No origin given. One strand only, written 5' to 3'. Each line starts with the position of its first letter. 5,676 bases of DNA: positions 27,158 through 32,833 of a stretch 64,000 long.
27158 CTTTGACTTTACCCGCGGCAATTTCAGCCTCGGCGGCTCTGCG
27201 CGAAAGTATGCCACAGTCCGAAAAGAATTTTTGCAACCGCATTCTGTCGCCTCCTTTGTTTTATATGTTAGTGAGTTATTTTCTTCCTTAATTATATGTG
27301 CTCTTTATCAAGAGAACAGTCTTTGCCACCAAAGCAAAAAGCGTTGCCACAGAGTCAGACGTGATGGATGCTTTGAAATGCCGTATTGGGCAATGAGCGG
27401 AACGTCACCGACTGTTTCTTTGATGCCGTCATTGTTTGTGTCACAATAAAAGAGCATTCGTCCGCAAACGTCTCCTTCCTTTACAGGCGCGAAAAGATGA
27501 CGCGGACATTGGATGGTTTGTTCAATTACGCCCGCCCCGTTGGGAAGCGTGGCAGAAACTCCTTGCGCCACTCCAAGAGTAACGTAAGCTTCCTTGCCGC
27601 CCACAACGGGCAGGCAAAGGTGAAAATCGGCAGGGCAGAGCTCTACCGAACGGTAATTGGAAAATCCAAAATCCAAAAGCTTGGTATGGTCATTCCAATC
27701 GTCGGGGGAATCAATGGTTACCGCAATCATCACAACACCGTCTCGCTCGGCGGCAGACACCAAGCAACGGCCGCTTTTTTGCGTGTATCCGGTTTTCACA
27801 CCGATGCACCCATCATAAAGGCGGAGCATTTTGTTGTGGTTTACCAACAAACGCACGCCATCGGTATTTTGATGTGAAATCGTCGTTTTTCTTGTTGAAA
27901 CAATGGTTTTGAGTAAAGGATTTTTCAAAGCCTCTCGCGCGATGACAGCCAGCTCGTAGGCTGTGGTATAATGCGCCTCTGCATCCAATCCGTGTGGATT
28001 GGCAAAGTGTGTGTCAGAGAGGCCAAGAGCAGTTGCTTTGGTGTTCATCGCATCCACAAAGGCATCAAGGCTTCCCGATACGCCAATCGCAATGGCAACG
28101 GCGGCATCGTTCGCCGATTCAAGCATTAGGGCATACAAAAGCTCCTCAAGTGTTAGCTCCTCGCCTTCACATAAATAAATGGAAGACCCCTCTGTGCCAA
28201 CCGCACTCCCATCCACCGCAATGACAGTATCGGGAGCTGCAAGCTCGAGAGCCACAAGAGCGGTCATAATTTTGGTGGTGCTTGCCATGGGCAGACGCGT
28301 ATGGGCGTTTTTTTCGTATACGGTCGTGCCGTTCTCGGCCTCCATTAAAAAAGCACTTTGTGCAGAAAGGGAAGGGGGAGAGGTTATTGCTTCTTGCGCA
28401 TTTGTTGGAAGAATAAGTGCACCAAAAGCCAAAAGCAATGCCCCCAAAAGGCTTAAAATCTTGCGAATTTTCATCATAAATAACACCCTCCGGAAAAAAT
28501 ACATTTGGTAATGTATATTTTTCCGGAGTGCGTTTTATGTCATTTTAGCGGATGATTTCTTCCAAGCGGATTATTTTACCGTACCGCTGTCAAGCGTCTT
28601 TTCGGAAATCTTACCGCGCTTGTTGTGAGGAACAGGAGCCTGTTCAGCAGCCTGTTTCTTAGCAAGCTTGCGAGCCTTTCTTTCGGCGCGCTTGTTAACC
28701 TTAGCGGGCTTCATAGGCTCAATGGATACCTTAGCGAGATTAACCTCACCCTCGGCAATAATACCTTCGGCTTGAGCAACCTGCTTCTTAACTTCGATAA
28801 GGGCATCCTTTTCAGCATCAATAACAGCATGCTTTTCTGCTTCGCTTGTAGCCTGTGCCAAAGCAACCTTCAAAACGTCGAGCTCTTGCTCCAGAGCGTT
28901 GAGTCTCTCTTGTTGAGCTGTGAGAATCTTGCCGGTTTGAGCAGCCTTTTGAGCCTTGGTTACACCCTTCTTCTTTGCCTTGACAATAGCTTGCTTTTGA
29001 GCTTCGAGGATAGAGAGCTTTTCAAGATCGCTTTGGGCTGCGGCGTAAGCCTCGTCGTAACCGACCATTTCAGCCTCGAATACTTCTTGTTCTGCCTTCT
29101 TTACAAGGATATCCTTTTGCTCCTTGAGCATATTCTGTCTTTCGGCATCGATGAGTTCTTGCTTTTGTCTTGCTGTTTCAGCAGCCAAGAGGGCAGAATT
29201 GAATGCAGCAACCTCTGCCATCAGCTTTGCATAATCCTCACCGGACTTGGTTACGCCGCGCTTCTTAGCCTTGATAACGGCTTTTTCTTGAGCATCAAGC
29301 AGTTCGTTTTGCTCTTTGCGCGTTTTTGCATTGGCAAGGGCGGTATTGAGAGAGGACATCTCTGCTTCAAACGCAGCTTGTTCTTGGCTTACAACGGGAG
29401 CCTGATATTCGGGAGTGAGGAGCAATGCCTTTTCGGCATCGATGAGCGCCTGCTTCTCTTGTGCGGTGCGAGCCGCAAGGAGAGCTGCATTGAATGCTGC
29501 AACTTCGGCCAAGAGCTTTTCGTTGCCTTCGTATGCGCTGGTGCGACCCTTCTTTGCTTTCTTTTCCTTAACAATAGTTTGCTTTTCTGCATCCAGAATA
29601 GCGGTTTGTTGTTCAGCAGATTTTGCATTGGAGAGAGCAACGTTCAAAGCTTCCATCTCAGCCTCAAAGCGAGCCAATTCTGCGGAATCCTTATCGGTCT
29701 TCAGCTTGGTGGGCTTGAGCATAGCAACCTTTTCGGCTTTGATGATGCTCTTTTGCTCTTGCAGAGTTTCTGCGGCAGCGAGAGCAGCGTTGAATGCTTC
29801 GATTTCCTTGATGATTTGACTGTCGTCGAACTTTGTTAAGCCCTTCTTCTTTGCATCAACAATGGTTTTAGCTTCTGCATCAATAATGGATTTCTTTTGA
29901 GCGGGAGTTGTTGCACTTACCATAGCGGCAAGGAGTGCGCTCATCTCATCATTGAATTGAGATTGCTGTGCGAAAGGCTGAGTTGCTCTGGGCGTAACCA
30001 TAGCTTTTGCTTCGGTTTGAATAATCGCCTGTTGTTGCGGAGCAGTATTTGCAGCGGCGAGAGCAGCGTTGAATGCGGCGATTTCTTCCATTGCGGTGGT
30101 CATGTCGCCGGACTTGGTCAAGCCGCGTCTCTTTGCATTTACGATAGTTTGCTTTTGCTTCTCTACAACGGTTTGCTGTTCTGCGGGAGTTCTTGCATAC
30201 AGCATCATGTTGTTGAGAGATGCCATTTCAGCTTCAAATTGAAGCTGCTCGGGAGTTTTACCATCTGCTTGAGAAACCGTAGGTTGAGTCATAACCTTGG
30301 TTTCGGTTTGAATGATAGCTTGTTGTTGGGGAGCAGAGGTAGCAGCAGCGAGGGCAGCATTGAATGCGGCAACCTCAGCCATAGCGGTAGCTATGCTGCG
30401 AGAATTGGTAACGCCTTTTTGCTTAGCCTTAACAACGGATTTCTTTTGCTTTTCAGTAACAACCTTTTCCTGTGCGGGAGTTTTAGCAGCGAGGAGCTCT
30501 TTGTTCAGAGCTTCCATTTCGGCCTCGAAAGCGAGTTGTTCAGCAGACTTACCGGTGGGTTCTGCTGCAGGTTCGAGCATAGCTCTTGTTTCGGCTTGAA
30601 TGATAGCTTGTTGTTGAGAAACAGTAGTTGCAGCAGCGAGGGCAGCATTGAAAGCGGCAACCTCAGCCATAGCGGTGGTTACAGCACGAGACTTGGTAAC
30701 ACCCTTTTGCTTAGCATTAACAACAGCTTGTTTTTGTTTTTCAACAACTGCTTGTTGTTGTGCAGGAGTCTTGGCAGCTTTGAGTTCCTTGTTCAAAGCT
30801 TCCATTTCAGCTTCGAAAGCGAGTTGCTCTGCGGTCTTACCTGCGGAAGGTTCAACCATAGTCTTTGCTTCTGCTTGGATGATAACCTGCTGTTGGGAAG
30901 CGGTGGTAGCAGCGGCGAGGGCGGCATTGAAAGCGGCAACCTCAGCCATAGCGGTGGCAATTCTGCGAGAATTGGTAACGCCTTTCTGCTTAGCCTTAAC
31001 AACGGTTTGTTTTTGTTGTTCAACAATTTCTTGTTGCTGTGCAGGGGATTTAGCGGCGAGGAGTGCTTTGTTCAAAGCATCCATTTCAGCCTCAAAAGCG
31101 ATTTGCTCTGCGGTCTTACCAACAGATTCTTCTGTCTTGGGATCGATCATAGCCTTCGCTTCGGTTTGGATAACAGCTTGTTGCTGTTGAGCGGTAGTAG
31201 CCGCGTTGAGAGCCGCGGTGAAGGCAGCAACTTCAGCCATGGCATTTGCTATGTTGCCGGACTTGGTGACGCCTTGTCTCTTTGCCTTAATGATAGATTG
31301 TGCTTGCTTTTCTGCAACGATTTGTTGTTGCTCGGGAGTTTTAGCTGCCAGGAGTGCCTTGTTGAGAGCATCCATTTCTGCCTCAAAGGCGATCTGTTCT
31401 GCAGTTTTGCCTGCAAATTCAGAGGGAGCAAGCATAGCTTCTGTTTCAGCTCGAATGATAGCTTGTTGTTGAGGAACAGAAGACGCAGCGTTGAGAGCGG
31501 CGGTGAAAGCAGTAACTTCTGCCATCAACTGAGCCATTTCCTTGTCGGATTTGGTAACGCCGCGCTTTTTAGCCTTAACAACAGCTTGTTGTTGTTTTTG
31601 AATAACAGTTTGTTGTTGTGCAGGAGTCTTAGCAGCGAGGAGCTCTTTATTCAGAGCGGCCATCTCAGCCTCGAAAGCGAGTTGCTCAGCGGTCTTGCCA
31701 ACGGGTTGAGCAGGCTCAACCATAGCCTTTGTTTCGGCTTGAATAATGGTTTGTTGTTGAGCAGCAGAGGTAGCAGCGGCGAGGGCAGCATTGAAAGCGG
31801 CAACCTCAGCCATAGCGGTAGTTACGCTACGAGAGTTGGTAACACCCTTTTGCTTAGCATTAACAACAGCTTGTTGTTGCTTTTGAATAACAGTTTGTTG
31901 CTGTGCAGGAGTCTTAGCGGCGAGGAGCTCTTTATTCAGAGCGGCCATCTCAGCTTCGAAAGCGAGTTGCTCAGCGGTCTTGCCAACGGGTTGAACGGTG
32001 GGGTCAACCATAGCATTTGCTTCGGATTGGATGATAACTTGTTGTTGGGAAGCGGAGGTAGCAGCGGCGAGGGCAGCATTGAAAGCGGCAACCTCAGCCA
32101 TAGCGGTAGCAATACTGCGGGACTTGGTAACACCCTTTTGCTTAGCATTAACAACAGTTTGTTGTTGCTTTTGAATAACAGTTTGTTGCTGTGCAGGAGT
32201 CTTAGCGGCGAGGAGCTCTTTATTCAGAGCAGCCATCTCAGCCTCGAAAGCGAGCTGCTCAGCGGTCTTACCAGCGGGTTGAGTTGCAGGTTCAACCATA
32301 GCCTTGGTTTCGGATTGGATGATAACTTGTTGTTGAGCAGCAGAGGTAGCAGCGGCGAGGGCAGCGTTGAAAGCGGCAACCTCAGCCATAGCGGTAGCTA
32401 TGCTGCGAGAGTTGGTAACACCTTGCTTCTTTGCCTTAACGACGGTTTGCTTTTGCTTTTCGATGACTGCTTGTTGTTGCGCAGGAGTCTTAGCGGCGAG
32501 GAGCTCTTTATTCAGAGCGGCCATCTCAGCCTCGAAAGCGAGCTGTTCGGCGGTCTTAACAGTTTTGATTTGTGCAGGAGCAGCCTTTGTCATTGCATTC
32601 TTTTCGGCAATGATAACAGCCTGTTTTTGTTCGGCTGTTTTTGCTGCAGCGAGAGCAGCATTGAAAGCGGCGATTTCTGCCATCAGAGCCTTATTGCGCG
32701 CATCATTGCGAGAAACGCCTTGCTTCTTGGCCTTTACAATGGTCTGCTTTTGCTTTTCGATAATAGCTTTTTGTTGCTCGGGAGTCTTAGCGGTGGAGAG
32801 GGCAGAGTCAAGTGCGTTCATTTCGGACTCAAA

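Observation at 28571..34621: YtfJ/GerW sporulation domain fused to an about 1850-aa tandem-repeat tail (2016 aa)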

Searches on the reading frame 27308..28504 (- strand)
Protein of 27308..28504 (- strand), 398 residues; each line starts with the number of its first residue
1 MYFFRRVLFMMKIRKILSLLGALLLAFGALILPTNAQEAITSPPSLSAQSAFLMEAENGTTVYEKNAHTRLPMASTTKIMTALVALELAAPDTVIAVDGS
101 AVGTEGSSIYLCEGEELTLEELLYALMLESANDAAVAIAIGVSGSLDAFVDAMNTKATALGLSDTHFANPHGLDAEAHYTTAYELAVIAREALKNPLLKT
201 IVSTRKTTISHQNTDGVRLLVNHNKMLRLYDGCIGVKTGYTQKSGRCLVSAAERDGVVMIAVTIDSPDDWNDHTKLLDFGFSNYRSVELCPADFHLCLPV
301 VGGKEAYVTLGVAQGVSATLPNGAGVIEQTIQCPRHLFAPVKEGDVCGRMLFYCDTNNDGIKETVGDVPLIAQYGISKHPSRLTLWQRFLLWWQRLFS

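Call 5: search_protein_families(library=pfam, proteins=[window:27308-28504:-], max_evalue=0.01)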
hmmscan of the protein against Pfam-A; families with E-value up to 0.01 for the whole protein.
window:27308-28504:- (398 aa): 5 families
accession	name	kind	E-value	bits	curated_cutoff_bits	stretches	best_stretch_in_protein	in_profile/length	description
PF00768.25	Peptidase_S11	-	3.4e-59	200.6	27.6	1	40-266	4-237/239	D-alanyl-D-alanine carboxypeptidase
PF13354.11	Beta-lactamase2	-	1.6e-06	28.1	22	1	57-186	8-140/214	Beta-lactamase enzyme family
PF07943.18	PBP5_C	-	2.1e-05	25.1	21.2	1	299-358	17-77/91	Penicillin-binding protein 5, C-terminal domain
PF02113.21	Peptidase_S13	-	5.2e-05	22.6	22.8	1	38-92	7-62/444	D-Ala-D-Ala carboxypeptidase 3 (S13) family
PF00144.29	Beta-lactamase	-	0.0028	17.3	27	0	51-89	17-68/329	Beta-lactamase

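Call 79: find_encoding_contigs(protein=window:27308-28504:-, flank=10000, max_places=4)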
Protein window:27308-28504:- (398 aa): no gene with exactly this product is on record in the collection.

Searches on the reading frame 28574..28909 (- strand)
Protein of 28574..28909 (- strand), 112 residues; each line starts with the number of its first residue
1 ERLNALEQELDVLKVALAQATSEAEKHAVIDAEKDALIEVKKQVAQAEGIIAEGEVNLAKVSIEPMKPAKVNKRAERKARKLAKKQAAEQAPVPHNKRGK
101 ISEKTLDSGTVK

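Call 69: find_homologous_proteins(query=window:28574-28909:-, max_evalue=0.01)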
Query seq(112 aa) (112 aa): 8 proteins with E <= 0.01 among 34 candidates.
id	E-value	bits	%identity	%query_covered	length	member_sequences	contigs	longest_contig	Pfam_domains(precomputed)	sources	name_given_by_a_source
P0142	6.4e-41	156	76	100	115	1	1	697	-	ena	-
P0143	3.2e-40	154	80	89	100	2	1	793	-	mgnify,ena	mgnify:CR=1 FL=1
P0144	4.2e-25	106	63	88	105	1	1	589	-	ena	-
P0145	1.6e-23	101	65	86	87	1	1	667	-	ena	-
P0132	3.2e-14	71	48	100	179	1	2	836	-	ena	-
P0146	5.0e-13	67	55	68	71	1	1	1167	-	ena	-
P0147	1.4e-7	50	65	40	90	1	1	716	-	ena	-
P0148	7.6e-5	41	77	27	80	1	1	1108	-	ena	-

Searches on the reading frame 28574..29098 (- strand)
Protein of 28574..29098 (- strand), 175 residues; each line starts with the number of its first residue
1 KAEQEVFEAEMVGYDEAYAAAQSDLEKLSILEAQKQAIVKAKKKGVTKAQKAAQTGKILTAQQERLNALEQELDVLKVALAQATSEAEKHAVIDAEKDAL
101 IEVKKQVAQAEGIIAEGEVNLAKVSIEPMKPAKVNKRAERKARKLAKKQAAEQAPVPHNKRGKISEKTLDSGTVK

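Call 12: search_protein_families(library=pfam, proteins=[window:28574-29098:-], max_evalue=10)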
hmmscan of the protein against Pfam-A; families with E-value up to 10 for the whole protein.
seq(175 aa): 1 family
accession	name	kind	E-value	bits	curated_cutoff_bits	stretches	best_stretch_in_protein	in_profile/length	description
PF04098.21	Rad52_Rad22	-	0.91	9.9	20.3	2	30-53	99-122/153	Rad52/22 family double-strand break repair protein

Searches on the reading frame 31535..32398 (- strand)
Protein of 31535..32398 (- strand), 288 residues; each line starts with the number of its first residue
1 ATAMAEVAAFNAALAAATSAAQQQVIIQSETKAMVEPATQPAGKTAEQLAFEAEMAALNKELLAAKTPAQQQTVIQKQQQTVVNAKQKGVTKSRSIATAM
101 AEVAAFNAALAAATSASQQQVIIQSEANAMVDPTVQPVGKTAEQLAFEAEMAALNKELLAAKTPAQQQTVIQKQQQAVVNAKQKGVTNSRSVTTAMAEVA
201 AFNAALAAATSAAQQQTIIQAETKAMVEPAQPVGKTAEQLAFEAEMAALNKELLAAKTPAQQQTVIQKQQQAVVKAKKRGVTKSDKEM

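Call 42: predict_structure(alignment_id=A3)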
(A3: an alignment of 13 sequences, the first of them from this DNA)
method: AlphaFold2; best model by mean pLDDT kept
length: 288 residues; sequences in the alignment: 13
mean_pLDDT: 71.6   pTM: 0.65
mean pLDDT of the five models: 71.6, 68.4, 61.2, 50.6, 50.1
residues with pLDDT >= 90: 13; 70-90: 160; 50-70: 90; < 50: 25
segments of 3 or more residues with pLDDT < 50: 37-42, 135-137, 189-192, 230-233, 284-288
pLDDT, mean of each block of 10 residues (from residue 1): 56 61 60 51 62 74 78 86 77 61 83 87 82 57 82 90 89 89 65 60 74 82 70 56 72 75 78 71 40
secondary structure, 60 per line:
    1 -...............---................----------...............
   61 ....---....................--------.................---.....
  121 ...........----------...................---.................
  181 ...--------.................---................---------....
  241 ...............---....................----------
elements in order: H2-16 H20-35 H46-64 H68-87 H96-112 H116-131 H142-160 H164-183 H192-208 H212-227 H237-255 H259-278

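Call 46: fold_search(model_id=the predicted structure, library=pdb)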
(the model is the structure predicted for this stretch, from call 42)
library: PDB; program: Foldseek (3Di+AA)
matches with E <= 10: 86; with E <= 0.001: 0
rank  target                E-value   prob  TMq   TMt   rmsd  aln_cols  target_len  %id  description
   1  6vek_A                8.1e-01  0.14  0.19  0.18  17.4       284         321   13  Contact-dependent growth inhibition toxin-immunity protein complex from from E. coli 3006, full-length (released 2021-01-27)
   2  7cbc_B                9.2e-01  0.08  0.14  0.13  22.8       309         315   14  Crystal structure of a de novo designed switch protein caging a hemagglutinin binder (released 2020-12-23)
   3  7p3r_B                9.2e-01  0.06  0.15  0.13  34.9       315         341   14  Helical structure of the toxin MakA from Vibrio cholera (released 2022-02-23)
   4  7jh5_A                1.1e+00  0.07  0.14  0.14  22.4       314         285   13  Co-LOCKR: de novo designed protein switch (released 2020-09-02)
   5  8r5s_A                1.1e+00  0.06  0.13  0.14  20.4       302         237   14  t113 - De-novo designed soluble homotetramer (released 2024-11-27)
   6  5k7v_A                1.6e+00  0.06  0.14  0.15  21.4       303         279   17  Computational Design of Self-Assembling Cyclic Protein Homooligomers (released 2017-04-12)
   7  7jh5_B                1.9e+00  0.06  0.16  0.16  21.8       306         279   14  Co-LOCKR: de novo designed protein switch (released 2020-09-02)
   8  4od5_A                2.4e+00  0.08  0.19  0.20  18.2       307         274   10  Substrate-bound structure of a UbiA homolog from Aeropyrum pernix K1 (released 2014-03-19)
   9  6y6b_A                2.5e+00  0.10  0.20  0.23  16.2       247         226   13  Crystal structure of human 14-3-3 gamma in complex with CaMKK2 14-3-3 binding motif Ser100 and 16-OMe-Fusicoccin H (released 2021-02-03)
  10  8r5s_E                2.6e+00  0.03  0.11  0.13  23.1       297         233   13  t113 - De-novo designed soluble homotetramer (released 2024-11-27)
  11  5jdo_A                2.6e+00  0.03  0.11  0.12  27.5       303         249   13  T. congolense haptoglobin-haemoglobin receptor in complex with haemoglobin (released 2016-04-27)
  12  6xns_B                2.8e+00  0.05  0.16  0.14  20.9       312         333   14  C3_crown-05 (released 2020-12-23)
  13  6w08_A                2.9e+00  0.04  0.15  0.13  25.7       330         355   11  Crystal Structure of Motility Associated Killing Factor E from Vibrio cholerae (released 2020-03-11)
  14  6v6h_C                3.1e+00  0.06  0.20  0.13  19.5       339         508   11  Crystal structure of histidine ammonia-lyase from Trypanosoma cruzi (released 2020-06-10)
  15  6v6h_D                3.1e+00  0.05  0.20  0.14  19.8       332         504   12  Crystal structure of histidine ammonia-lyase from Trypanosoma cruzi (released 2020-06-10)
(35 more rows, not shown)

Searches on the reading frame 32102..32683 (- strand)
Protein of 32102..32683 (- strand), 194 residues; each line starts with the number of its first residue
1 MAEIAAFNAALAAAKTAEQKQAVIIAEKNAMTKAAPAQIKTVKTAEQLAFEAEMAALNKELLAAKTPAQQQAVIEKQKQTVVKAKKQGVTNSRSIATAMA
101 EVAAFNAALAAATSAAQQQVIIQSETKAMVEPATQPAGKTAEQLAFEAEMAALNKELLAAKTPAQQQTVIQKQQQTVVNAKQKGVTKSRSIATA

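Call 12: search_protein_families(library=pfam, proteins=[window:32102-32683:-], max_evalue=10)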
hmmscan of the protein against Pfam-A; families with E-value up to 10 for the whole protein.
seq(194 aa): 7 families
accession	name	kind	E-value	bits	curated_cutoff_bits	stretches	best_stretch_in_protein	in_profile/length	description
PF01690.22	PLRV_ORF5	-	0.031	13.4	27.4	2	31-99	234-303/524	Potato leaf roll virus readthrough protein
PF05396.16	Phage_T7_Capsid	-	0.16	12.8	27.1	2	3-58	111-166/188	Phage T7 capsid assembly protein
PF18498.6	DUF5618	-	0.24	12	33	1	24-96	16-87/121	Domain of unknown function (DUF5618)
PF16376.10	fragilysinNterm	-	0.27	11.4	25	1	1-44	96-139/144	N-terminal domain of fragilysin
PF18882.5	DUF5647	-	0.63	10.3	27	0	144-170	37-63/79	Family of unknown function (DUF5647)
PF16717.10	RAC_head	-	1.2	10.5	27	1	100-139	56-95/98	Ribosome-associated complex head domain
PF22946.1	SPEF2_D5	-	9.2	6.6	27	1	20-104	20-104/134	CPC1/SPEF2 domain D5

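Call 13: search_solved_structures(query=window:32102-32683:-, max_evalue=10, show_alignments=2)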
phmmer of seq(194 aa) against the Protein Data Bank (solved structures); distinct sequences matched with E-value up to 10: 0.
